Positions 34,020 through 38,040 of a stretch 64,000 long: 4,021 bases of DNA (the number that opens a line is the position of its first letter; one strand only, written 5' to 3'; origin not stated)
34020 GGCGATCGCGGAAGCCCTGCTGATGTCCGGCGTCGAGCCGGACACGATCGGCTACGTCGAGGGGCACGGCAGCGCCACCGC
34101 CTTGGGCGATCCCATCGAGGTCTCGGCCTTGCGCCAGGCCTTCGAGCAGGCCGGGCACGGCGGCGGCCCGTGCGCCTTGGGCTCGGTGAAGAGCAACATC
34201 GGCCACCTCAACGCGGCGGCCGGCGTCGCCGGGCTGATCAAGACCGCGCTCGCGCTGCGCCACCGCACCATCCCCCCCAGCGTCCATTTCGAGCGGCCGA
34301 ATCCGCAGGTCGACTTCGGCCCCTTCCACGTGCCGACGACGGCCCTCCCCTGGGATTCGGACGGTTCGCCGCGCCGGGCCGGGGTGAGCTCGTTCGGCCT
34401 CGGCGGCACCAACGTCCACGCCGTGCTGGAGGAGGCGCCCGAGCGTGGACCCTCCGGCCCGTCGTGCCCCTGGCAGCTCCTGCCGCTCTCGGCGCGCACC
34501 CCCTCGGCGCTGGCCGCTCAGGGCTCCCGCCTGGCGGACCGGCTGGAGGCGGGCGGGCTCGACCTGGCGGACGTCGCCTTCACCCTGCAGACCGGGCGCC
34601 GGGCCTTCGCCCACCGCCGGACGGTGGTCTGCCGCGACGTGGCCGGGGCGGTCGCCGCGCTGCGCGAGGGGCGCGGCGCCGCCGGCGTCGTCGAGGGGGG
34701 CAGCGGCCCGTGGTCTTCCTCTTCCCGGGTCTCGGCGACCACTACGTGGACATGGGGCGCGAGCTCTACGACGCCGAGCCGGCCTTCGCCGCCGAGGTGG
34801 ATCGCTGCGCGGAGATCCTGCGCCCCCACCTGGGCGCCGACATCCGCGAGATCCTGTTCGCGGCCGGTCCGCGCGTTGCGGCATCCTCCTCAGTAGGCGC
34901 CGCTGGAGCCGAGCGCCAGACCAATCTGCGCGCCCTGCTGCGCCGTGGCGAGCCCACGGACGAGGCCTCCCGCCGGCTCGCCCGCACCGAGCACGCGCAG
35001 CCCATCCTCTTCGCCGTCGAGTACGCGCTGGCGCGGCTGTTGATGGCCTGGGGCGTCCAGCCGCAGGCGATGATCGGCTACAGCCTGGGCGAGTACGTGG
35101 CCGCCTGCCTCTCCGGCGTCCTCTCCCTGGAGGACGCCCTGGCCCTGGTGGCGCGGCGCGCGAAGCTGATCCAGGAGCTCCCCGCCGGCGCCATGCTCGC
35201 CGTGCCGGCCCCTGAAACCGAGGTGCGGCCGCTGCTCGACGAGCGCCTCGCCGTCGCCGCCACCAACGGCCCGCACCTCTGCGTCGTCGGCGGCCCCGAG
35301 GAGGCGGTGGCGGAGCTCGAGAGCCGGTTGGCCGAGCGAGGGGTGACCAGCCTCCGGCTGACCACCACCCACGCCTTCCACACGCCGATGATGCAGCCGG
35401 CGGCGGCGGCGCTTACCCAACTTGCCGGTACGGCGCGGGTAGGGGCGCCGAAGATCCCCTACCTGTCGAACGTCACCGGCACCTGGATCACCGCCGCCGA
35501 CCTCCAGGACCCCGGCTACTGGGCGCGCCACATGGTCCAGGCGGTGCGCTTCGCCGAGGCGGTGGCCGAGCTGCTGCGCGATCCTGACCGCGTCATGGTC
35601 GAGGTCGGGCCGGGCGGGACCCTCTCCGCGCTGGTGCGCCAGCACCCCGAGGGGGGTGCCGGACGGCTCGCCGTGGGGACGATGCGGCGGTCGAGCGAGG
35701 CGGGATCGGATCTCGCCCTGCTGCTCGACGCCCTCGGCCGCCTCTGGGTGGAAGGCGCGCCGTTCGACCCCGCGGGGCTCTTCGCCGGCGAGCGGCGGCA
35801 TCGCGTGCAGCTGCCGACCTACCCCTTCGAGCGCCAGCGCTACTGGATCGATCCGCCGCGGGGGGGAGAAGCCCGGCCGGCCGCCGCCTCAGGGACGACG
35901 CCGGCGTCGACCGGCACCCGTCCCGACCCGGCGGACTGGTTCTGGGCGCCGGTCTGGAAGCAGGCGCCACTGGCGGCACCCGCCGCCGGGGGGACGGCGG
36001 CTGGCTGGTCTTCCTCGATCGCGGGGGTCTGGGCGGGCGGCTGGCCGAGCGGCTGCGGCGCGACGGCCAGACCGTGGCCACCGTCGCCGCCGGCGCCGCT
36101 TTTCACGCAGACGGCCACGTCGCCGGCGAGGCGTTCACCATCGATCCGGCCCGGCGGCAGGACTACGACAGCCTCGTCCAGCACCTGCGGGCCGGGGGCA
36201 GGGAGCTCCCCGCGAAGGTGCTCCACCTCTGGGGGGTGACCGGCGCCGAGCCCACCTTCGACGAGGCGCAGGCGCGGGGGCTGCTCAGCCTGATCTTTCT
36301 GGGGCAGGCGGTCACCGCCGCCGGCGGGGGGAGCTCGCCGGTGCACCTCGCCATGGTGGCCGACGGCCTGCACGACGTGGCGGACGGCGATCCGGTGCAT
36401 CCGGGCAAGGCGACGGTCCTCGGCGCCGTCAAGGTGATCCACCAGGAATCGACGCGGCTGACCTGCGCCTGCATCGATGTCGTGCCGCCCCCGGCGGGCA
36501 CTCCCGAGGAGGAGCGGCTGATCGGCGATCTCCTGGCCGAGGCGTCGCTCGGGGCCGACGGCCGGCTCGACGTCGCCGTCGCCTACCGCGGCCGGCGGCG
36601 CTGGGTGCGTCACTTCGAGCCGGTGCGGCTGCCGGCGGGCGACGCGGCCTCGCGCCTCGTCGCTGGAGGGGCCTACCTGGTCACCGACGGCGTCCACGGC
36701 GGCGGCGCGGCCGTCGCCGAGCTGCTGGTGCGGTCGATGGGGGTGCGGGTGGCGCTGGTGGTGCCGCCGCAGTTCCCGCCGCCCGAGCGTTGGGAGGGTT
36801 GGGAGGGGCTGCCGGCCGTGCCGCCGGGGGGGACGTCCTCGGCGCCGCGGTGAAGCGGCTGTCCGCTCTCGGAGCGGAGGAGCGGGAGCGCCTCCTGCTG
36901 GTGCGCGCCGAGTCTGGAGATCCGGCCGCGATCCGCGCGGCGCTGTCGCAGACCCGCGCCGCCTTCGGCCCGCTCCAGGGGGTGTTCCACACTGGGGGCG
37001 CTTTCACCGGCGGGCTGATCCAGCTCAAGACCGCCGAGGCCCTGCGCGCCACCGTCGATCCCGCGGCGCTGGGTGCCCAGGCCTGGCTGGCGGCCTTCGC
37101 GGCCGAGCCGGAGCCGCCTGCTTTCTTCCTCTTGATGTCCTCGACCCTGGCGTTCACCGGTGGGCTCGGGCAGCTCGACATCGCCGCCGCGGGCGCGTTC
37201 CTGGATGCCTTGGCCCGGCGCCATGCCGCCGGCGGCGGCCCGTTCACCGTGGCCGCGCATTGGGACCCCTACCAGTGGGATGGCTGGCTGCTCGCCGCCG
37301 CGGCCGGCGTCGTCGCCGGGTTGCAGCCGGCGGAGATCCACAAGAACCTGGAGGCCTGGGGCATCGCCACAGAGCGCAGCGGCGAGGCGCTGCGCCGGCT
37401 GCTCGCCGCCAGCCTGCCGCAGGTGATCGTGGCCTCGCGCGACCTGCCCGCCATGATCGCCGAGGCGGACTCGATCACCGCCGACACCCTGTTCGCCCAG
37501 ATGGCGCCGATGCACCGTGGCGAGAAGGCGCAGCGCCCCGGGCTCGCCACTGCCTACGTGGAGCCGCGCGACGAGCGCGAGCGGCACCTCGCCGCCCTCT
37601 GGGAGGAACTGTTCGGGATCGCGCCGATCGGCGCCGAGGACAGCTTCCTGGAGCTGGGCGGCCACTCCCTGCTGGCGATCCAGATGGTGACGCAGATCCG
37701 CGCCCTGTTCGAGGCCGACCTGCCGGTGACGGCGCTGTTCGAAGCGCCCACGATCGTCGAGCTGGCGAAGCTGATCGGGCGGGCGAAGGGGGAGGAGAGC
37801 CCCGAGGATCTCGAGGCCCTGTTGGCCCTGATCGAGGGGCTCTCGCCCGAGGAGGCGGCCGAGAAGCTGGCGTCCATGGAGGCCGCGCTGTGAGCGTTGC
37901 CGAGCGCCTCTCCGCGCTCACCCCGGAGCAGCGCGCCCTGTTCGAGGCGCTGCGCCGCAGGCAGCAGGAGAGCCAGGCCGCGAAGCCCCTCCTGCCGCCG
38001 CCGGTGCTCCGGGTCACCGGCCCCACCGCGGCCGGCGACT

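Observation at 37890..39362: Free-standing C-domain protein wedged between the PKS and the next NRPS gene, one of three paralogous docking-plus-C units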

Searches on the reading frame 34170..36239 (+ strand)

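Call 10: search_protein_families(library=pfam, proteins=[window:34170-36239:+])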
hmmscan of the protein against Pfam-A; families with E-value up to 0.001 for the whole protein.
window:34170-36239:+ (689 aa): 1 family
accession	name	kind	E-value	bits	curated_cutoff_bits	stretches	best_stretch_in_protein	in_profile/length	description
PF00698.26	Acyl_transf_1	-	4.1e-51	174.8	32.7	1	182-511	1-300/319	Acyl transferase domain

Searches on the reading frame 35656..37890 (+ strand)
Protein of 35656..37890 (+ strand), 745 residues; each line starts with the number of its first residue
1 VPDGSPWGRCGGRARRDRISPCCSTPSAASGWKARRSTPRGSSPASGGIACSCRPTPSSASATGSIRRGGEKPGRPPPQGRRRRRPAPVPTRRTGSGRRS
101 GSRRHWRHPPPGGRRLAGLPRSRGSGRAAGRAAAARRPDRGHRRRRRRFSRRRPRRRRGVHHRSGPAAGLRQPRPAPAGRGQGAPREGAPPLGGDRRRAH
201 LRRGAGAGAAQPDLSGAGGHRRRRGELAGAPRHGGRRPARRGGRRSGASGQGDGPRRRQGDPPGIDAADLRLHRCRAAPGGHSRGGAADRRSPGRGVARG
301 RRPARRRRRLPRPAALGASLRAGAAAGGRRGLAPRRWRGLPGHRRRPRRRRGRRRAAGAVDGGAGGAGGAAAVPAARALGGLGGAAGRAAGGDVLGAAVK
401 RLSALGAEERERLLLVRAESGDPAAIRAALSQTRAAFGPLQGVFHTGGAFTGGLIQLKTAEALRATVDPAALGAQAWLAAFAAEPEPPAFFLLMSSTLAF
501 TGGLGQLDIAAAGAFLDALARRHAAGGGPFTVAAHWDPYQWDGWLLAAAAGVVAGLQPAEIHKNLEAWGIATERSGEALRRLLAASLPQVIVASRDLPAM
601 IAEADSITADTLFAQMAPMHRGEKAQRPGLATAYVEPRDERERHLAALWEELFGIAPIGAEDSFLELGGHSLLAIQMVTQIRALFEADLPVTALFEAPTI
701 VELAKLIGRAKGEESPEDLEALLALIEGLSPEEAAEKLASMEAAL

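Call 10: search_protein_families(library=pfam, proteins=[window:35656-37890:+])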
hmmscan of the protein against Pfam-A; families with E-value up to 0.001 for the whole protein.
window:35656-37890:+ (745 aa): 2 families
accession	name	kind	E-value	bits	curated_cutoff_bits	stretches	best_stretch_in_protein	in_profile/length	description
PF08659.16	KR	-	1e-16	61.8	22.6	1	393-537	39-176/180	KR domain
PF00550.31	PP-binding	-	1.5e-14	54.4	20.8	1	645-707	3-67/67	Phosphopantetheine attachment site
